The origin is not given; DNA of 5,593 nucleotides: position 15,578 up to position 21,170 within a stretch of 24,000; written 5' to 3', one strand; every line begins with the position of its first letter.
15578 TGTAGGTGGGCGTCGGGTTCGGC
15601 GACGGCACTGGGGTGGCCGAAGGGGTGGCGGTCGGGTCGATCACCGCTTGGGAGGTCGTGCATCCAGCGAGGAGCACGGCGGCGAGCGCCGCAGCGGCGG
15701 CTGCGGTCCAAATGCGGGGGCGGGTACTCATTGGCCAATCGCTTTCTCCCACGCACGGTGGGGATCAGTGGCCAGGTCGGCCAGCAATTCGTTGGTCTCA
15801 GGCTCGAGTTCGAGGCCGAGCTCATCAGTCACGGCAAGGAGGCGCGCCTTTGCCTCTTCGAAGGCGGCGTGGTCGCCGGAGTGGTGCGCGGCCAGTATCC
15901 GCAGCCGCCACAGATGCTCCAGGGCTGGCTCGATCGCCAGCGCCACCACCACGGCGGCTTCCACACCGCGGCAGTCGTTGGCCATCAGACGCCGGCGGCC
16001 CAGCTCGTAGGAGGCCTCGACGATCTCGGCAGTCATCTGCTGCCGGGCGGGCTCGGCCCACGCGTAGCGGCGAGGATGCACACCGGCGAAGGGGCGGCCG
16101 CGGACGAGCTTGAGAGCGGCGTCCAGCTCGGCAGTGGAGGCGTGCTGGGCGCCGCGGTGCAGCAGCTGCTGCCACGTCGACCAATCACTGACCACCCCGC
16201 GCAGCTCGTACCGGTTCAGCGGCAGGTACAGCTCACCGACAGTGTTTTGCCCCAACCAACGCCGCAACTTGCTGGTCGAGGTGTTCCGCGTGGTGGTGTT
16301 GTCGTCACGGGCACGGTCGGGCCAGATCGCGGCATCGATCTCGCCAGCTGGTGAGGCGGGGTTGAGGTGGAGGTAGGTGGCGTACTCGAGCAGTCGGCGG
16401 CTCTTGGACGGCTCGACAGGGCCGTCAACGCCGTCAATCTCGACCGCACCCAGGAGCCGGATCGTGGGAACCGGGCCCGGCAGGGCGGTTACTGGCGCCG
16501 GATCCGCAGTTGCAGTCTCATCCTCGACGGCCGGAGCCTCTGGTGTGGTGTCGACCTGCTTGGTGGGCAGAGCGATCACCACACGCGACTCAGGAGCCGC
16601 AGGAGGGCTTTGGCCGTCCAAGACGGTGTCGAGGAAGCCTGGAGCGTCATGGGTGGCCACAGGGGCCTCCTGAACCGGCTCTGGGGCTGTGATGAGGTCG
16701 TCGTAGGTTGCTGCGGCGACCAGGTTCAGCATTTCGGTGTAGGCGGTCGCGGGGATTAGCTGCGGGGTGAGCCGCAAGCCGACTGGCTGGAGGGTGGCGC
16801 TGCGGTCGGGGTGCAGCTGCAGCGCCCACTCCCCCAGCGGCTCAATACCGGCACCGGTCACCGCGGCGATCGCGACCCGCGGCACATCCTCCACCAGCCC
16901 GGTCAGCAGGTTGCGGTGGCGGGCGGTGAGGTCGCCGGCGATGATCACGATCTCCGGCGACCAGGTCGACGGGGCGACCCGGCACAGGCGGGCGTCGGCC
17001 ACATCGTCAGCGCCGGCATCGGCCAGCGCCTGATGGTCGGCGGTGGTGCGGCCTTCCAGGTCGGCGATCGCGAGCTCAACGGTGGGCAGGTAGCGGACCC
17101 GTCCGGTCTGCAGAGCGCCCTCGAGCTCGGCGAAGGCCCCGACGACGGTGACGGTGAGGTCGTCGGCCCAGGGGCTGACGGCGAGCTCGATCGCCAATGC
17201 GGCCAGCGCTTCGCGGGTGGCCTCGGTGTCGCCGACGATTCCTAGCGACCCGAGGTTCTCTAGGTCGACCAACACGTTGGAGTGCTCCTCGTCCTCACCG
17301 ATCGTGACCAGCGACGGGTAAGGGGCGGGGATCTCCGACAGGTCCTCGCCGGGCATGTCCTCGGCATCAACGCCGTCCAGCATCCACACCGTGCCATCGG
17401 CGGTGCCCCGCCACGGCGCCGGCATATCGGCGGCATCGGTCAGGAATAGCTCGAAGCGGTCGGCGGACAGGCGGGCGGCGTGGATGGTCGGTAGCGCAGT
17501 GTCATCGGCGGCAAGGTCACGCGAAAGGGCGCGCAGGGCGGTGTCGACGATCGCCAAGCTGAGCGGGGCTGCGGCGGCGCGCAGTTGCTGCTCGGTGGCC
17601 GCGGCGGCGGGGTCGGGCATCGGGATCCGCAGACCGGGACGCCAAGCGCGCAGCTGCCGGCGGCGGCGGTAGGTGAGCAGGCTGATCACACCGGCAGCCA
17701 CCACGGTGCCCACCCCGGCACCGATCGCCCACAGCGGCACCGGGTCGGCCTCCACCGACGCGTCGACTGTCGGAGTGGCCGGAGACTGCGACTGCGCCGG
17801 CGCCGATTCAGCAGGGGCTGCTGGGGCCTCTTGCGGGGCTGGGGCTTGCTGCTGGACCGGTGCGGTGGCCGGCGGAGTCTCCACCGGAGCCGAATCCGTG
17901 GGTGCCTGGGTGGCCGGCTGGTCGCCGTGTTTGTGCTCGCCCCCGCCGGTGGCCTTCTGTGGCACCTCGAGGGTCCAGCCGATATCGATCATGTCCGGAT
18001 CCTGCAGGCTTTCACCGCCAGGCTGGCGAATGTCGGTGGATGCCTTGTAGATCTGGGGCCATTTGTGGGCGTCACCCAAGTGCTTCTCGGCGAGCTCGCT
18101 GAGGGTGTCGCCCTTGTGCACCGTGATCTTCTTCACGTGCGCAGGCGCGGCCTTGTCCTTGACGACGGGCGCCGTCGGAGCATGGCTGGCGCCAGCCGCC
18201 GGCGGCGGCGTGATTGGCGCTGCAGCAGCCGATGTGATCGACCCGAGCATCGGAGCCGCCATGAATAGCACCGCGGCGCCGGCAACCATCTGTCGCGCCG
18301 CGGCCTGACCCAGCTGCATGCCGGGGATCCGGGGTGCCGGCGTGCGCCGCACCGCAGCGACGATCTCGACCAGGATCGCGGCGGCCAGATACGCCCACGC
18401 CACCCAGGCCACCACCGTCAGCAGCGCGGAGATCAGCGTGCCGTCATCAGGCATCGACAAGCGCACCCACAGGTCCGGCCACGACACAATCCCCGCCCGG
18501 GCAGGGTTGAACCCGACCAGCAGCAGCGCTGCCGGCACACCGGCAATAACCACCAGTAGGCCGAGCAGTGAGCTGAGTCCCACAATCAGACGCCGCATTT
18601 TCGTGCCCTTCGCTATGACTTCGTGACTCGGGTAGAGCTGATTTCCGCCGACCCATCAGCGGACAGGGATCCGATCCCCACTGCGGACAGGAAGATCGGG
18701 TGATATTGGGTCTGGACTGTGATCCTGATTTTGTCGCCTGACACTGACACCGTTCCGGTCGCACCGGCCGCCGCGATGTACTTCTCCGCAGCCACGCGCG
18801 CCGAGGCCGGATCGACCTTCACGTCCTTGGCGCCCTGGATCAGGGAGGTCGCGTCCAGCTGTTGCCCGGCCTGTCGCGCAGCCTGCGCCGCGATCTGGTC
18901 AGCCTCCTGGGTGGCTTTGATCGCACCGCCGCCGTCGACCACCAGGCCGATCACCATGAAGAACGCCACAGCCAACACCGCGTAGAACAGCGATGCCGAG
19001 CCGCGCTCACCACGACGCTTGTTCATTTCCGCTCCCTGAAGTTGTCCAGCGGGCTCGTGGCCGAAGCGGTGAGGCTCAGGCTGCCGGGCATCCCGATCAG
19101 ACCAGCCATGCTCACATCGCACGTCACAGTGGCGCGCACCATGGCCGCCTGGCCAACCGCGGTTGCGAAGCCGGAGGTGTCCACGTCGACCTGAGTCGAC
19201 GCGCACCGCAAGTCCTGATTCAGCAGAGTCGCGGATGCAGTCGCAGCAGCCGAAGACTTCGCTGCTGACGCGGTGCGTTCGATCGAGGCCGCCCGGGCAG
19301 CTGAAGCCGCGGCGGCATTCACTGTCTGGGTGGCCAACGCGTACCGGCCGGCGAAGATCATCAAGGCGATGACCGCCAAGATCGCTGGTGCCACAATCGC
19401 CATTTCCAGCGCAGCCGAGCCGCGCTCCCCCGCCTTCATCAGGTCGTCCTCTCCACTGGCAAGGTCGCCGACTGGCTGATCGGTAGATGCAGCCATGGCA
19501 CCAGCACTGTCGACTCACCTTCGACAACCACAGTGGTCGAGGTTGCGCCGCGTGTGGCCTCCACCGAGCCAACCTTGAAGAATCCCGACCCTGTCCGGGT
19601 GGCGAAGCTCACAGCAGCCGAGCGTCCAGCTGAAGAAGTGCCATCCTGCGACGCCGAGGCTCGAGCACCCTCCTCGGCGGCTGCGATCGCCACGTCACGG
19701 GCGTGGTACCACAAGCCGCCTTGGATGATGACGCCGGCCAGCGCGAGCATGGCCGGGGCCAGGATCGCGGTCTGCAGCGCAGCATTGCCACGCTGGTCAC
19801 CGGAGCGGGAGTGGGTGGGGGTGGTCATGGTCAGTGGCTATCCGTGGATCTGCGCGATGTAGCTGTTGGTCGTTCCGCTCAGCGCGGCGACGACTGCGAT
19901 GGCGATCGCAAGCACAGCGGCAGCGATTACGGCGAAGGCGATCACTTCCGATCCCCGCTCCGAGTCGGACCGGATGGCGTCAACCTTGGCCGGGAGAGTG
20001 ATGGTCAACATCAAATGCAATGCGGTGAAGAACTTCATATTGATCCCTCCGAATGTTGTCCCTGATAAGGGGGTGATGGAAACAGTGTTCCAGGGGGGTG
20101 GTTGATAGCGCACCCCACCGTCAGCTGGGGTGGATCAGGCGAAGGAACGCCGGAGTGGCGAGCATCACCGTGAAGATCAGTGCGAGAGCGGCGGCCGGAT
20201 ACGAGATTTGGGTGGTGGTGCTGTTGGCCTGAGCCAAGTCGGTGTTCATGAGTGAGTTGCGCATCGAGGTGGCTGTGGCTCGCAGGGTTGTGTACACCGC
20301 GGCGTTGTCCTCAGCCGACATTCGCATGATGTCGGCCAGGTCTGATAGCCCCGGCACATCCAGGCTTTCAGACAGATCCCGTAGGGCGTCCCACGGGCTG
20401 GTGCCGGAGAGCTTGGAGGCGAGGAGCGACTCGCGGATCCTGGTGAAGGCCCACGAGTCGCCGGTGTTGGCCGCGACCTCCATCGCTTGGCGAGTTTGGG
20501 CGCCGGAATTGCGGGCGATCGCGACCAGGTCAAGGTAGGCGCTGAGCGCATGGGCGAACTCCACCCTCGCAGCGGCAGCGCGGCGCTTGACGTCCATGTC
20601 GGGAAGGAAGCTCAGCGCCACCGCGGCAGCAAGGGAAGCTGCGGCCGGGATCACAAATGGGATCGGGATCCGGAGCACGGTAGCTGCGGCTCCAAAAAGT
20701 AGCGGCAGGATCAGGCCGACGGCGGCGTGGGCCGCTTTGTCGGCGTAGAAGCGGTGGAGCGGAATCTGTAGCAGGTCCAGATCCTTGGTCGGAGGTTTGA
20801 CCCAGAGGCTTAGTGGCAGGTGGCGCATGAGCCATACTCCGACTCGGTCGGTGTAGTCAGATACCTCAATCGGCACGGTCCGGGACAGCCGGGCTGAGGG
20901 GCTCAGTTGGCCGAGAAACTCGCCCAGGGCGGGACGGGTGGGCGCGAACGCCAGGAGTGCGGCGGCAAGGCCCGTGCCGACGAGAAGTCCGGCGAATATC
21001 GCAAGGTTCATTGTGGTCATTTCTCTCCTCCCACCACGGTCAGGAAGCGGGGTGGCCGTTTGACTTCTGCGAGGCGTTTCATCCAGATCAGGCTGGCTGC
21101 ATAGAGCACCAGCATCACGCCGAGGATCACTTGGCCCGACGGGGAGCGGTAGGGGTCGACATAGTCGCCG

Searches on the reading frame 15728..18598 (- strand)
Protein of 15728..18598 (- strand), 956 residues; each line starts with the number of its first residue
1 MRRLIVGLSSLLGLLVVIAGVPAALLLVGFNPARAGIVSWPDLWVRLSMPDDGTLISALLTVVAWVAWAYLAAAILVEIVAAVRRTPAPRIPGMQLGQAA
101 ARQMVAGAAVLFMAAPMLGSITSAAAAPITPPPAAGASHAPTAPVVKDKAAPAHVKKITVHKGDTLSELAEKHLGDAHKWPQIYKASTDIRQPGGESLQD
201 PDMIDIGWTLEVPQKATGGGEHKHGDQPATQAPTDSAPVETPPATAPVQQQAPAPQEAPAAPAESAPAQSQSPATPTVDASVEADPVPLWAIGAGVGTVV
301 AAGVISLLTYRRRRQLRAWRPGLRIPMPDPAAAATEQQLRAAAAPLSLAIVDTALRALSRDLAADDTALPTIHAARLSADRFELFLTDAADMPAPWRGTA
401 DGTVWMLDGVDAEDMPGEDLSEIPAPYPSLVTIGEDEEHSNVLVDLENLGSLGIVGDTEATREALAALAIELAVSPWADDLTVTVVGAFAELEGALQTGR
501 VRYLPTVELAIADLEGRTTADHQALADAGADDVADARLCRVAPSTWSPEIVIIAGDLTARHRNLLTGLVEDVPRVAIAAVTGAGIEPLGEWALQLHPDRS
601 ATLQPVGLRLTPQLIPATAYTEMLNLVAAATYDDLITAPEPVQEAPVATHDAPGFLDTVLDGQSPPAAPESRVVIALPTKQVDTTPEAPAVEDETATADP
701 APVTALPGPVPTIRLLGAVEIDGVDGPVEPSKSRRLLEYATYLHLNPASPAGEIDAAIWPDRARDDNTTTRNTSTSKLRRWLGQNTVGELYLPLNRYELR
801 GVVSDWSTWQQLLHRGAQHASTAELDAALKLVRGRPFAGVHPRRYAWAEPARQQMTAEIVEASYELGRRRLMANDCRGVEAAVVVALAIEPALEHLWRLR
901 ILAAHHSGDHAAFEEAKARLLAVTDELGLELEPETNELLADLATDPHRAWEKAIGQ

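Call 6: search_protein_families(library=pfam, proteins=[window:15728-18598:-], max_evalue=0.01)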
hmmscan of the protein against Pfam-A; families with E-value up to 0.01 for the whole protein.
window:15728-18598:- (956 aa): 1 family
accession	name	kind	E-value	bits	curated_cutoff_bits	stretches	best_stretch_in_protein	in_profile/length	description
PF03704.23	BTAD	-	2.2e-07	31.8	22.1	1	811-939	15-142/146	Bacterial transcriptional activator domain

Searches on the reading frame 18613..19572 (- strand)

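Call 10: search_protein_families(library=pfam, proteins=[window:18613-19572:-], max_evalue=0.01)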
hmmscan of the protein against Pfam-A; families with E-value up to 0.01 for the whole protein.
window:18613-19572:- (319 aa): 2 families
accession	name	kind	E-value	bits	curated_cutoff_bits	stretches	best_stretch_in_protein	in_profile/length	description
PF13400.11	Tad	-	0.00016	22.4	22.3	1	191-237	1-46/47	Putative Flp pilus-assembly TadE/G-like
PF07811.17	TadE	-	0.0088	16.6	22.9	0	191-233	1-43/43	TadE-like protein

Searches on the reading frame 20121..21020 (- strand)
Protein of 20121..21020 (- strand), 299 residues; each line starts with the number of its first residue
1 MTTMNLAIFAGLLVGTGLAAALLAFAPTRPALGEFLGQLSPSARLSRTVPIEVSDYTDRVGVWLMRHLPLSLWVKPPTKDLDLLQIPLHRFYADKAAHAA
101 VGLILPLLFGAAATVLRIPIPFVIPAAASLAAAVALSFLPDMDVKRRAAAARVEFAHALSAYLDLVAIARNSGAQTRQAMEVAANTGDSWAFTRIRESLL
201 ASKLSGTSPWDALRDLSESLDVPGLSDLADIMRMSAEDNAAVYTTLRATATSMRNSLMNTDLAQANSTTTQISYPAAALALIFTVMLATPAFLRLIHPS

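Call 10: search_protein_families(library=pfam, proteins=[window:20121-21020:-], max_evalue=0.01)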
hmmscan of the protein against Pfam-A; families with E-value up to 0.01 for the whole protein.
window:20121-21020:- (299 aa): 1 family
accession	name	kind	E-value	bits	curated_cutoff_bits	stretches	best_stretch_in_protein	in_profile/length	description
PF00482.28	T2SSF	-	8.2e-08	32.7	25.2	1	163-287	2-122/125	Type II secretion system (T2SS), protein F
